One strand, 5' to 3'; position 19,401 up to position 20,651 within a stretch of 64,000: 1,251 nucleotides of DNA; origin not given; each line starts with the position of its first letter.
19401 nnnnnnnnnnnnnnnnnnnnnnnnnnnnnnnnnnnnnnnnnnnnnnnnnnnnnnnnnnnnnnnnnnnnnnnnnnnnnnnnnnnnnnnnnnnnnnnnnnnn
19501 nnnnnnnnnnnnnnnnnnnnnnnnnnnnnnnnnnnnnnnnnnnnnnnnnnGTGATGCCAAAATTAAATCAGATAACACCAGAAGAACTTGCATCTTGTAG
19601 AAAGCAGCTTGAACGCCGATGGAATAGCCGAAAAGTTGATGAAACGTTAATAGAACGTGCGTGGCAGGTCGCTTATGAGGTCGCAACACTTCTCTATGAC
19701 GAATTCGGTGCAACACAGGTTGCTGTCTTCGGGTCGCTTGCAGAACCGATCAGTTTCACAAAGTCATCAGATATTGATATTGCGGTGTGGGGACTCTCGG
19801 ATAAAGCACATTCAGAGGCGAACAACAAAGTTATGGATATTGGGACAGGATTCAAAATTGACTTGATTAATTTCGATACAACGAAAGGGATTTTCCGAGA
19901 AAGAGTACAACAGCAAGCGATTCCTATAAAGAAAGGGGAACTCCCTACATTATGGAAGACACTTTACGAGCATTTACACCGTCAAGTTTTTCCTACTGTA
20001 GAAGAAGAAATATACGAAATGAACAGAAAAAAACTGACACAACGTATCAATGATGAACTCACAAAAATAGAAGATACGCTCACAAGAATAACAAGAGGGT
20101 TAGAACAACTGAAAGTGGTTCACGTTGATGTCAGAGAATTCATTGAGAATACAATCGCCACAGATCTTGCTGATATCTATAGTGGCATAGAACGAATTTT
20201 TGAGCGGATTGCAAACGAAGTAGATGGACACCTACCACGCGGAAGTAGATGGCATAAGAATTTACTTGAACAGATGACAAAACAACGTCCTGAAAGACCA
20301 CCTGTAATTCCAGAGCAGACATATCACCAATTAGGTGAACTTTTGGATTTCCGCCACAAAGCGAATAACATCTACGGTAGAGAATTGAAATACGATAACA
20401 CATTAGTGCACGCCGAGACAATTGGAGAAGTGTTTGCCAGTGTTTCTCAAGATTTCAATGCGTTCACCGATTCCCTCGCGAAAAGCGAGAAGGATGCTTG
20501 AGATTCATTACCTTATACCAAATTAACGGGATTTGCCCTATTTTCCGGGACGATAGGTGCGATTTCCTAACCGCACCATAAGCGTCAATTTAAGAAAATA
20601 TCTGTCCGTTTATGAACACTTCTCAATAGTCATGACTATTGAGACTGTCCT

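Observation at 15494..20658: Orphan OppD/OppF ATPases coupled to a fused MNT+HEPN protein, under an ECF sigma/anti-sigma pair, tandemly duplicated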

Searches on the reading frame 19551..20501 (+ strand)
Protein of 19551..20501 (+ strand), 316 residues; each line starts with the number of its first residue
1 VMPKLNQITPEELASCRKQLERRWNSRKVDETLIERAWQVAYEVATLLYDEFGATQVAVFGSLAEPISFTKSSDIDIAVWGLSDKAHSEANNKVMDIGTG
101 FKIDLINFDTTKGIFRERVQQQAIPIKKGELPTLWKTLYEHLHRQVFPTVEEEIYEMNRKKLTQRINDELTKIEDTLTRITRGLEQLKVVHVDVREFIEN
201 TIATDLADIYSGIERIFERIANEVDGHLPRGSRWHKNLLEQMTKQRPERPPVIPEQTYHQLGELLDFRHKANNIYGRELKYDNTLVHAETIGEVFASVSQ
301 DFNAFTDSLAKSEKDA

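Call 3: search_protein_families(library=pfam, proteins=[window:19551-20501:+], max_evalue=0.1)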
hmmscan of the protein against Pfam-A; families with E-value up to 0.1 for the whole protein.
window:19551-20501:+ (316 aa): 4 families
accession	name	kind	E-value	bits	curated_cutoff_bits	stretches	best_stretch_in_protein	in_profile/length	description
PF20797.2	HepT-like_2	-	4.5e-28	98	27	1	202-308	2-109/110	HepT-like protein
PF18765.7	Polbeta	-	8.7e-07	29.5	26.9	1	54-126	13-87/93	Polymerase beta, Nucleotidyltransferase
PF22600.2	MTPAP-like_central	-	0.00084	19.9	27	1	18-83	3-67/139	Poly(A) RNA polymerase, mitochondrial-like, central palm domain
PF01909.29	NTP_transf_2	-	0.0048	17.7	21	0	51-84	11-43/93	Nucleotidyltransferase domain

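Call 8: find_homologous_proteins(query=window:19554-20501:+, max_evalue=0.001)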
Query window:19554-20501:+ (315 aa): 1271 proteins with E <= 0.001 among 2264 candidates; the best 120 are listed.
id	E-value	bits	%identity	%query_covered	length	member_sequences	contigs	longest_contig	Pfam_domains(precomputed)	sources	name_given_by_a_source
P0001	2.2e-200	682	96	100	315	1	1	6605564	PF18765.8,PF20797.3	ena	-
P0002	5.0e-200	681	96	100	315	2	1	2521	PF18765.8,PF20797.3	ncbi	-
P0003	5.1e-197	671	95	100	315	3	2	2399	PF18765.8,PF20797.3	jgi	jgi:predicted nucleotidyltransferase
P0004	7.8e-195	664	94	99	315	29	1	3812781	PF18765.8,PF20797.3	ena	-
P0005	4.9e-193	658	93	99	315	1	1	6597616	PF18765.8,PF20797.3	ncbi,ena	-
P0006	3.8e-186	636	89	100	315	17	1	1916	PF18765.8,PF20797.3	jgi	jgi:predicted nucleotidyltransferase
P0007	7.5e-185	631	89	100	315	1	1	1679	PF18765.8,PF20797.3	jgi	jgi:predicted nucleotidyltransferase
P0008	6.9e-174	595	84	100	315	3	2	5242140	PF18765.8,PF20797.3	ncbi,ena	-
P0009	7.6e-174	595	84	100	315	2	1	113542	PF18765.8,PF20797.3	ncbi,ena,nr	ncbi:MAG: hypothetical protein OXM61_09480 [Candidatus Poribacteria bacterium]|nr:hypothetical prote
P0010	1.4e-172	591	84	100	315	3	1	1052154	PF18765.8,PF20797.3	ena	-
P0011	6.8e-172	589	84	100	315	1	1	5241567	PF18765.8,PF20797.3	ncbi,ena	-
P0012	3.5e-171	587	83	100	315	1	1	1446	PF18765.8,PF20797.3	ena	-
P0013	7.3e-171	585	82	100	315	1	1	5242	PF18765.8,PF20797.3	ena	-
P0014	1.2e-170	585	83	100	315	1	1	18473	PF18765.8,PF20797.3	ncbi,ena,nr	ncbi:MAG: hypothetical protein OXU23_16885 [Candidatus Poribacteria bacterium]|nr:hypothetical prote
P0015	1.6e-170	584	84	99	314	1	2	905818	PF18765.8,PF20797.3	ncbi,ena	-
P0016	9.7e-170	582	82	100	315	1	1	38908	PF18765.8,PF20797.3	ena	-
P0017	2.6e-169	580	82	100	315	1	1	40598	PF18765.8,PF20797.3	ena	-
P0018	3.5e-169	580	82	100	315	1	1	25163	PF18765.8,PF20797.3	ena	-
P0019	1.0e-168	578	82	100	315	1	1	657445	PF18765.8,PF20797.3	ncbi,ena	-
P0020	3.9e-168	576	82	100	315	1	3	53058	PF18765.8,PF20797.3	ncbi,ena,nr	ncbi:MAG: hypothetical protein OXI67_06850 [Candidatus Poribacteria bacterium]|nr:hypothetical prote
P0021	4.2e-168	576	83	100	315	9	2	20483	PF18765.8,PF20797.3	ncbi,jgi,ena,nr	ncbi:hypothetical protein J4G08_17205 [Candidatus Poribacteria bacterium]|nr:hypothetical protein [C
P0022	2.8e-165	567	83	98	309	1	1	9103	PF18765.8,PF20797.3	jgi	jgi:predicted nucleotidyltransferase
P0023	4.2e-162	557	79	100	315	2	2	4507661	PF18765.8,PF20797.3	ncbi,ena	-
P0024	2.5e-160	551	77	100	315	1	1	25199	PF20797.3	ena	-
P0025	3.9e-160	550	79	98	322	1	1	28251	PF18765.8,PF20797.3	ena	-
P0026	6.9e-159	546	78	100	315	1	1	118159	PF18765.8,PF20797.3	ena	-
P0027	7.1e-158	543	77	100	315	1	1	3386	PF18765.8,PF20797.3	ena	-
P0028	1.2e-156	539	76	100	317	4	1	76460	PF18765.8,PF20797.3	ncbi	-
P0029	5.5e-156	537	76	100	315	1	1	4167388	PF18765.8,PF20797.3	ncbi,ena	-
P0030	4.8e-152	524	75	99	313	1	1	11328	PF18765.8,PF20797.3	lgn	-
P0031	9.1e-152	523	75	100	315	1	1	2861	PF18765.8,PF20797.3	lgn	-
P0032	6.5e-151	520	75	100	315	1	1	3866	PF18765.8,PF20797.3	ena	-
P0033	1.1e-150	519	75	100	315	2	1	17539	PF18765.8,PF20797.3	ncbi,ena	-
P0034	8.8e-150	516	73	100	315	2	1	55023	PF18765.8,PF20797.3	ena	-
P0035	4.1e-148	511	72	99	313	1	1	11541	PF18765.8,PF20797.3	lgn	-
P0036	4.7e-146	504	74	97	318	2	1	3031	PF18765.8,PF20797.3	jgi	jgi:predicted nucleotidyltransferase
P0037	9.3e-146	503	73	100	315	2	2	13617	PF18765.8,PF20797.3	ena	-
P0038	3.4e-145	501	72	98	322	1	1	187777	PF18765.8,PF20797.3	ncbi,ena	-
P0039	6.0e-145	500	93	77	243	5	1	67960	PF18765.8,PF20797.3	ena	-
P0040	3.8e-144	498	71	100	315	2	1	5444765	PF18765.8,PF20797.3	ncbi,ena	-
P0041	4.8e-144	497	72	98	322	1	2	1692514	PF18765.8,PF20797.3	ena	-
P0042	5.2e-144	497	71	100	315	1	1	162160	PF18765.8,PF20797.3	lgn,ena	-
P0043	5.3e-144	497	72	98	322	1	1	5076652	PF18765.8,PF20797.3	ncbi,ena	-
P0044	1.5e-143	496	73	98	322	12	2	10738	PF18765.8,PF20797.3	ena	-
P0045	4.2e-143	494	71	98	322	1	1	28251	PF18765.8,PF20797.3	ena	-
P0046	1.1e-142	493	72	98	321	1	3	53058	PF18765.8,PF20797.3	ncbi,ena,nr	ncbi:MAG: nucleotidyltransferase domain-containing protein [Candidatus Poribacteria bacterium]|nr:nu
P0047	2.2e-142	492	72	98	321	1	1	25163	PF18765.8,PF20797.3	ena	-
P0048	6.9e-142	490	70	98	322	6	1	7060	PF18765.8,PF20797.3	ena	-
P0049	8.4e-142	490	72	98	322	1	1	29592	PF18765.8,PF20797.3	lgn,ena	-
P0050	1.2e-141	489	70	100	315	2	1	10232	PF18765.8,PF20797.3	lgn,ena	-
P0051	1.5e-141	489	70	100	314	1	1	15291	PF18765.8,PF20797.3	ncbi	-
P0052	2.3e-141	489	72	98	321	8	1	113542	PF18765.8,PF20797.3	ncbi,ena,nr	ncbi:MAG: nucleotidyltransferase domain-containing protein [Candidatus Poribacteria bacterium]|nr:nu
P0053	4.4e-141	488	71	98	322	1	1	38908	PF18765.8,PF20797.3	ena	-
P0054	8.7e-141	487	71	98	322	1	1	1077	PF18765.8,PF20797.3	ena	-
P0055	1.3e-140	486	70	100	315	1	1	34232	PF18765.8,PF20797.3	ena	-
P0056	1.5e-140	486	70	99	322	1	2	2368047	PF18765.8,PF20797.3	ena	-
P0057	2.1e-140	485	71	98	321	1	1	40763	PF18765.8,PF20797.3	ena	-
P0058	8.0e-140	484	68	100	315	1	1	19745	PF18765.8,PF20797.3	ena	-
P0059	1.1e-139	483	69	98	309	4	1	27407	PF18765.8,PF20797.3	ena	-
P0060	1.9e-139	482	70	100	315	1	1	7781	PF18765.8,PF20797.3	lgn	-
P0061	2.6e-139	482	69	100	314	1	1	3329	PF18765.8,PF20797.3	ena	-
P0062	2.8e-139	482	71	98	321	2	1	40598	PF18765.8,PF20797.3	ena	-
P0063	2.5e-138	479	69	100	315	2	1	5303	PF18765.8,PF20797.3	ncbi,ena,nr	ncbi:hypothetical protein F4212_10860 [Candidatus Poribacteria bacterium]|nr:hypothetical protein [C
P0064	6.8e-138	477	69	100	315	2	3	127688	PF18765.8,PF20797.3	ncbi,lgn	-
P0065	8.0e-138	477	69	99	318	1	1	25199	PF18765.8,PF20797.3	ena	-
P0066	6.0e-137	474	68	98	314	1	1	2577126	PF18765.8,PF20797.3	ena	-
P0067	6.6e-137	474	67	100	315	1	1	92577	PF18765.8,PF20797.3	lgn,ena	-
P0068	1.2e-136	473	70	97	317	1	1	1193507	PF18765.8,PF20797.3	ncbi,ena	-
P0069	3.5e-136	472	68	98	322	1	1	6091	PF18765.8,PF20797.3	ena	-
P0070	4.8e-136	471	69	99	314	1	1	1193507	PF18765.8,PF20797.3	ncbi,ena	-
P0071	5.3e-136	471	67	97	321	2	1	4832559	PF18765.8,PF20797.3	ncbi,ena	-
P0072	9.8e-136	470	69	98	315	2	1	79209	PF18765.8,PF20797.3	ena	-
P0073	3.2e-135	468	66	100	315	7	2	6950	PF18765.8,PF20797.3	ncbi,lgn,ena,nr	ncbi:hypothetical protein F4083_13035 [Candidatus Poribacteria bacterium]|nr:hypothetical protein [C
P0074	1.1e-134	467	68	98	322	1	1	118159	PF18765.8,PF20797.3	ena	-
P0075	2.1e-134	466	66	100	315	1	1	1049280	PF18765.8,PF20797.3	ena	-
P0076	2.5e-134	465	67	98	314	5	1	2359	PF20797.3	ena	-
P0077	2.6e-134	465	68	98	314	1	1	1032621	PF18765.8,PF20797.3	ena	-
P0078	2.8e-134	465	68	98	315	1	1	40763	PF18765.8,PF20797.3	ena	-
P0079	4.3e-134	465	67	97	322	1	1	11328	PF18765.8,PF20797.3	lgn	-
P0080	4.5e-134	465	69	98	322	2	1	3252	PF18765.8,PF20797.3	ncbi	-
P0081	4.7e-134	465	71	90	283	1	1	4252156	PF18765.8,PF20797.3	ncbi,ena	-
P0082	5.0e-134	465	75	88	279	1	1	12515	PF18765.8,PF20797.3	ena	-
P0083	7.8e-134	464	67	100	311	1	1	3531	PF18765.8,PF20797.3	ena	-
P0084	8.6e-134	464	66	100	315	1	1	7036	PF18765.8,PF20797.3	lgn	-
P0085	1.7e-133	463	68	99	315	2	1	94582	PF18765.8,PF20797.3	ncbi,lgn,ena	-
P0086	5.9e-133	461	66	100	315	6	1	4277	PF20797.3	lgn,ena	-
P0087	6.6e-133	461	68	98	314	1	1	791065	PF20797.3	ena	-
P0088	6.6e-133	461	67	98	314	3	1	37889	PF20797.3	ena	-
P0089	6.9e-133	461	67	98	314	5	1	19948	PF18765.8,PF20797.3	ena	-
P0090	1.0e-132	460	65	100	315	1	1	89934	PF18765.8,PF20797.3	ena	-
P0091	1.2e-132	460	67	98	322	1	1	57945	PF18765.8,PF20797.3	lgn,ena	-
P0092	1.4e-132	460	68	98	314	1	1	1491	PF18765.8,PF20797.3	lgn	-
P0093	2.0e-132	459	67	98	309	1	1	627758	PF18765.8,PF20797.3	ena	-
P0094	2.3e-132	459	66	100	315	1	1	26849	PF18765.8,PF20797.3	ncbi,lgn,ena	-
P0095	3.1e-132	459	65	100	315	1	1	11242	PF18765.8,PF20797.3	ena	-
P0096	3.3e-132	459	68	98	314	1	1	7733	PF20797.3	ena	-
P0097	4.0e-132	458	67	98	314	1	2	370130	PF18765.8,PF20797.3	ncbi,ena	-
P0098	4.9e-132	458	66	98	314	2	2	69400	PF20797.3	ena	-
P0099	5.5e-132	458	65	100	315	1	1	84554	PF18765.8,PF20797.3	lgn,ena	-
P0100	9.0e-132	457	66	98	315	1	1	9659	PF20797.3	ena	-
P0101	1.0e-131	457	67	98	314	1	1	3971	PF18765.8,PF20797.3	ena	-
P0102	1.1e-131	457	65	100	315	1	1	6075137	PF20797.3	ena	-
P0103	1.2e-131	457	67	98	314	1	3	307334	PF18765.8,PF20797.3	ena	-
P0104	1.3e-131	457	67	98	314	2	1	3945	PF18765.8,PF20797.3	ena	-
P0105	1.3e-131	457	67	98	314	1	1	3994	PF20797.3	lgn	-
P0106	1.9e-131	456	66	98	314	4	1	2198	PF18765.8,PF20797.3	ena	-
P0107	2.0e-131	456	67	98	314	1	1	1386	PF18765.8,PF20797.3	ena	-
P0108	2.1e-131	456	66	98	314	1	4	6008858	PF20797.3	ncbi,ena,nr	ncbi:MAG: hypothetical protein OXL96_01890 [Candidatus Poribacteria bacterium]|nr:hypothetical prote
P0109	2.1e-131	456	67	98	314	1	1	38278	PF18765.8,PF20797.3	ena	-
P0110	3.1e-131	455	66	98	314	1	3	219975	PF20797.3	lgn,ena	-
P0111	5.1e-131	455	68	98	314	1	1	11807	PF18765.8,PF20797.3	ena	-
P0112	5.2e-131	455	66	98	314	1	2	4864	PF20797.3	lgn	-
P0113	5.5e-131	455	66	98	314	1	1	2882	PF20797.3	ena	-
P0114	7.0e-131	454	67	98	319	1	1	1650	PF20797.3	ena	-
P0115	8.3e-131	454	66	98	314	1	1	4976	PF20797.3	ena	-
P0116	1.3e-130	453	65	98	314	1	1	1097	PF20797.3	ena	-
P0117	1.3e-130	453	66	99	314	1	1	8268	PF18765.8,PF20797.3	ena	-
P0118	1.5e-130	453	66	98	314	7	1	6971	PF18765.8,PF20797.3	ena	-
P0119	1.7e-130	453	66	98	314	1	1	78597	PF18765.8,PF20797.3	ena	-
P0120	1.9e-130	453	65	98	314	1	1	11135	PF18765.8,PF20797.3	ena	-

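Call 9: find_encoding_contigs(protein=P0009, flank=8000, max_places=3)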
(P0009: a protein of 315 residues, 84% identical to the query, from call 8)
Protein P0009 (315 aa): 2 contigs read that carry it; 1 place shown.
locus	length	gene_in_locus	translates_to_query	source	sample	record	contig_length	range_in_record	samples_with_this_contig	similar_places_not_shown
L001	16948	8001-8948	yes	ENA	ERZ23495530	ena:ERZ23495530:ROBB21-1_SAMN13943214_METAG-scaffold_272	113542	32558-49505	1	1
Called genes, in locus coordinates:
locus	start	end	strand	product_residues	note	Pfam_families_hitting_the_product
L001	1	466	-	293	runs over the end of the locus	PF03781:FGE-sulfatase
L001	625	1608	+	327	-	PF24827:AstE_AspA_cat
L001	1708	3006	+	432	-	PF05195:AMP_N, PF00557:Peptidase_M24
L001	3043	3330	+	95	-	PF01909:NTP_transf_2, PF18765:Polbeta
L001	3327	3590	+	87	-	PF01934:HepT-like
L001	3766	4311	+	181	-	-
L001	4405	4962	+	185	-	PF07638:Sigma70_ECF (weak), PF04542:Sigma70_r2, PF08281:Sigma70_r4_2, PF04545:Sigma70_r4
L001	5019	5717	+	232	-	-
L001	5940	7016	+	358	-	PF00005:ABC_tran, PF08352:oligo_HPY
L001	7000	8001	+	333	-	PF00005:ABC_tran, PF08352:oligo_HPY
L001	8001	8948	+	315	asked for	PF18765:Polbeta (weak), PF20797:HepT-like_2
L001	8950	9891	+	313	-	PF18765:Polbeta (faint), PF20797:HepT-like_2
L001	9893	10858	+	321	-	PF18765:Polbeta (weak), PF20797:HepT-like_2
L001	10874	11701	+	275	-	PF00106:adh_short, PF08659:KR, PF13561:adh_short_C2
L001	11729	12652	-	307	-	PF03069:FmdA_AmdA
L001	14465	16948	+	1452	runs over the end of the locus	PF00932:LTD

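Call 10: find_encoding_contigs(protein=P0040, flank=8000, max_places=3)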
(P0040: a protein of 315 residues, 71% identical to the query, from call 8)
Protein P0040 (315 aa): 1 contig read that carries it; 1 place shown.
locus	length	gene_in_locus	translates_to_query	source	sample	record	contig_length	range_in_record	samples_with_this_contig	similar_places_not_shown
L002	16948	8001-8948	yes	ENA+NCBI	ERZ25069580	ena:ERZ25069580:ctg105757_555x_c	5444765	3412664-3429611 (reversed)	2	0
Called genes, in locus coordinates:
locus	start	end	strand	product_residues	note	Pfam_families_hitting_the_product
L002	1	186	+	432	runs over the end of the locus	PF05195:AMP_N, PF00557:Peptidase_M24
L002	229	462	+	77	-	PF01909:NTP_transf_2, PF18765:Polbeta (weak)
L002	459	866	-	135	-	-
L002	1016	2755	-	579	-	PF03602:Cons_hypoth95 (faint), PF01555:N6_N4_Mtase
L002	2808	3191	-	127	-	-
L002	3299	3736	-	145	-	-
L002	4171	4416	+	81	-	-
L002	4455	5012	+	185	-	PF07638:Sigma70_ECF (weak), PF04542:Sigma70_r2, PF08281:Sigma70_r4_2, PF04545:Sigma70_r4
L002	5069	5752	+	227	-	-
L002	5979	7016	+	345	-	PF00005:ABC_tran, PF08352:oligo_HPY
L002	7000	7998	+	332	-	PF00005:ABC_tran, PF08352:oligo_HPY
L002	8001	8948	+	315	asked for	PF18765:Polbeta, PF20797:HepT-like_2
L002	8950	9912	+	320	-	PF18765:Polbeta, PF20797:HepT-like_2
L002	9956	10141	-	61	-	-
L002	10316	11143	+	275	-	PF00106:adh_short, PF08659:KR, PF13561:adh_short_C2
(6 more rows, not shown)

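Call 14: search_protein_families(library=ncbifam, proteins=[window:19554-20501:+], max_evalue=0.01)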
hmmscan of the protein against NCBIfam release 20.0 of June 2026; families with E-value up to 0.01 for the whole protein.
window:19554-20501:+ (315 aa): 2 families
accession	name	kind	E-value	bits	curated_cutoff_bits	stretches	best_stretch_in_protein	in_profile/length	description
NF047752.1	MntA_antitoxin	equivalog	2.5e-06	27.3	60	1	55-128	9-83/106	type VII toxin-antitoxin system MntA family adenylyltransferase antitoxin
NF003034.1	PRK03918.1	equivalog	0.0045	15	700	1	146-221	438-514/878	DNA double-strand break repair ATPase Rad50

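Call 15: search_protein_families(library=padloc, proteins=[window:19554-20501:+], max_evalue=0.01)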
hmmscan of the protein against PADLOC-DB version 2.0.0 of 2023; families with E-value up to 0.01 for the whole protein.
window:19554-20501:+ (315 aa): 6 families
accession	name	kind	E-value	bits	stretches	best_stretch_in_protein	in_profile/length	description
PDLC04904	PDC-S09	-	6.9e-07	27.4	1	47-127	19-100/104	-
PDLC04902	PDC-S09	-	1.4e-05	23.4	1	47-124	15-94/97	-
PDLC04906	PDC-S09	-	4.3e-05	21.8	1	45-123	16-96/98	-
PDLC04905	PDC-S09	-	0.00078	17.8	1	45-79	13-47/101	-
PDLC00597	ZorA1|ZorA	-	0.0025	14.6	1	157-243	550-632/683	MotA/ExbB/TolQ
PDLC04907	PDC-S09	-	0.0071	14.4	0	40-93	14-65/114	-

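Call 23: search_solved_structures(query=A1, max_evalue=1, show_alignments=3)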
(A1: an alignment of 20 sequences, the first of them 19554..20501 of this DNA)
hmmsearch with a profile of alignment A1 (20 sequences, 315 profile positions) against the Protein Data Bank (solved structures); distinct sequences matched with E-value up to 1: 1.
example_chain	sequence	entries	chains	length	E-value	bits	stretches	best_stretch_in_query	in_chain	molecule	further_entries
1no5_A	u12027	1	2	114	0.3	13.4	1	45-132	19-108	Hypothetical protein HI0073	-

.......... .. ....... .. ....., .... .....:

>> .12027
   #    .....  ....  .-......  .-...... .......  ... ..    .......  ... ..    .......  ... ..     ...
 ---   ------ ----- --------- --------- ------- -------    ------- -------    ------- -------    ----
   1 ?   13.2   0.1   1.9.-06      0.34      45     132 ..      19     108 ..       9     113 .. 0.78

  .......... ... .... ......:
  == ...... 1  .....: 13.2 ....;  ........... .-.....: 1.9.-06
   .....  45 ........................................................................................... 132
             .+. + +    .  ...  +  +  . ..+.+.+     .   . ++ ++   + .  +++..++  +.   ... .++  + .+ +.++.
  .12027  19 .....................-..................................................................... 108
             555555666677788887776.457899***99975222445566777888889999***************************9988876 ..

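Call 29: search_protein_representatives(protein=window:19554-20501:+)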
Query: 315 residues. Proteins with E-value up to 0.001 (for the whole library): 2216; up to 1e-10: 459; up to 1e-30: 16. The best 150 are listed.
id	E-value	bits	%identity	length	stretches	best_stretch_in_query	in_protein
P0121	2.9e-124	430.8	64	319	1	6-314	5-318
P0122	1.7e-95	336.3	52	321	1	5-312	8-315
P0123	3.8e-79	282.6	47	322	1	7-314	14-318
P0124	5.4e-68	246.0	58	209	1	7-198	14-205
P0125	2.1e-65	237.5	42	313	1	6-314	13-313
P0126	8.9e-65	235.5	48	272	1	32-290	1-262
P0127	1.2e-60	221.9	40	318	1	8-314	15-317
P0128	5.6e-52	193.4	36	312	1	5-305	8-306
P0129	4.8e-48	180.5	64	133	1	184-314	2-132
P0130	6.4e-42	160.4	39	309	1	7-273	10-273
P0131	3.0e-39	151.6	57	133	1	6-132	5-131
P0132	5.6e-39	150.8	46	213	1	26-216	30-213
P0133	6.0e-39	150.7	34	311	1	5-310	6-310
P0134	2.9e-36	141.9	53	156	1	5-130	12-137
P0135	1.1e-34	136.7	40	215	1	8-206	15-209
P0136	2.2e-31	125.8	33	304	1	3-305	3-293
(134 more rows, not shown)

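Call 35: find_related_loci(query=A3, collection=genome_contigs, flank=10000)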
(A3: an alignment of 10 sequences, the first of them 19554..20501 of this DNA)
Query A3 (315 aa) in genome_contigs; peptide patterns used: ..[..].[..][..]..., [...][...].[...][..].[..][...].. (x = any residue, [..] = any of these).
598 stretches matched a pattern (row limit reached: there are more); 452 encode a relative of the query (tblastn E <= 1e-3); the best 80 are kept; 78 distinct loci.
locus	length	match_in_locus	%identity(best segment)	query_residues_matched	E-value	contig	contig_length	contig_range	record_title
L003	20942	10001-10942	84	1-314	0e+0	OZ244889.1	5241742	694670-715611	MAG: Candidatus Poribacteria bacterium isolate e98e4a03-ae45-434a-8c9f-424be2589405 genome assembly, chromosome: 1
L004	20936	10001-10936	84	1-312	1e-178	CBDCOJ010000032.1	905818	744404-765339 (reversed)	MAG: Candidatus Poribacteria bacterium isolate dbd3b75f-bfae-4d18-bb17-8f704a16f2b4 genome assembly, contig: contig_32,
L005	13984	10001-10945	82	1-315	8e-176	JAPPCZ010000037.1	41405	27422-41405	MAG: Candidatus Poribacteria bacterium isolate IRC4_bin_14 NODE_830_length_41405_cov_20.5875, whole genome shotgun seque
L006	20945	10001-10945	82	1-315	1e-173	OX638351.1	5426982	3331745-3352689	MAG: uncultured Poribacteria bacterium isolate d4690918-7cf6-4b6d-bcb0-07eb3c50a363 genome assembly, chromosome: 1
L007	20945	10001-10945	78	1-315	2e-168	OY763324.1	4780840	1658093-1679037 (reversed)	MAG: Candidatus Poribacteria bacterium isolate 3d2a48e4-3859-4b6e-83ef-b4ffa18775ef genome assembly, chromosome: 1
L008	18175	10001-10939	76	1-314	3e-162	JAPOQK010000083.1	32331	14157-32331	MAG: Candidatus Poribacteria bacterium isolate APA_bin_83 c_000000448761, whole genome shotgun sequence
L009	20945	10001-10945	93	1-315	0e+0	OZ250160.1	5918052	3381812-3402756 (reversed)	MAG: Candidatus Poribacteria bacterium isolate 8ae7ebc5-6e71-4186-9c0c-d873ebd224b0 genome assembly, chromosome: 1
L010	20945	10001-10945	76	1-315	3e-160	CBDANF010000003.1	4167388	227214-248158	MAG: Candidatus Poribacteria bacterium isolate cff0d1ac-620d-4255-a141-192642026491 genome assembly, contig: contig_3, w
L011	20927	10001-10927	72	6-314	1e-152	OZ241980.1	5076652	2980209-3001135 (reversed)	MAG: Candidatus Poribacteria bacterium isolate addb8a48-e40a-4d5d-92e9-c4632a5e54a8 genome assembly, chromosome: 1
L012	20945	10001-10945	71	1-315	2e-152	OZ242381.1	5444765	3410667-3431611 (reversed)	MAG: Candidatus Poribacteria bacterium isolate 80d8d026-9b84-4ba5-a38a-fc23128cda22 genome assembly, chromosome: 1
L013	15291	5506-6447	70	1-314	1e-149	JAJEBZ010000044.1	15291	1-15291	MAG: Candidatus Poribacteria bacterium isolate jk18x9bins.65 k141_541387, whole genome shotgun sequence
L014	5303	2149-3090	69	1-314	3e-148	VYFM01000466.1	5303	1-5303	MAG: Candidatus Poribacteria bacterium isolate SB0677_bin_25 NODE_4906_length_5303_cov_12.357470, whole genome shotgun s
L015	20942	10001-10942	69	1-314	5e-146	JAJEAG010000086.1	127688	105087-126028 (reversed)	MAG: Candidatus Poribacteria bacterium isolate jk18x7bins.36 k141_2119155, whole genome shotgun sequence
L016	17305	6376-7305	67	5-314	2e-142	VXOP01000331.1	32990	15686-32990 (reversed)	MAG: Candidatus Poribacteria bacterium isolate SB0662_bin_35 NODE_1307_length_32990_cov_34.750387, whole genome shotgun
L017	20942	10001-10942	68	1-314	4e-141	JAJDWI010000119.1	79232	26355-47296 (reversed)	MAG: Candidatus Poribacteria bacterium isolate jk18x25bins.18 k141_554697, whole genome shotgun sequence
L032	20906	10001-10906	54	2-304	7e-103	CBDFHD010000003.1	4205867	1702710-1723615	MAG: Candidatus Poribacteria bacterium isolate 3ddb7f14-4d05-4080-9b3f-f5d75a2c5508 genome assembly, contig: contig_3, w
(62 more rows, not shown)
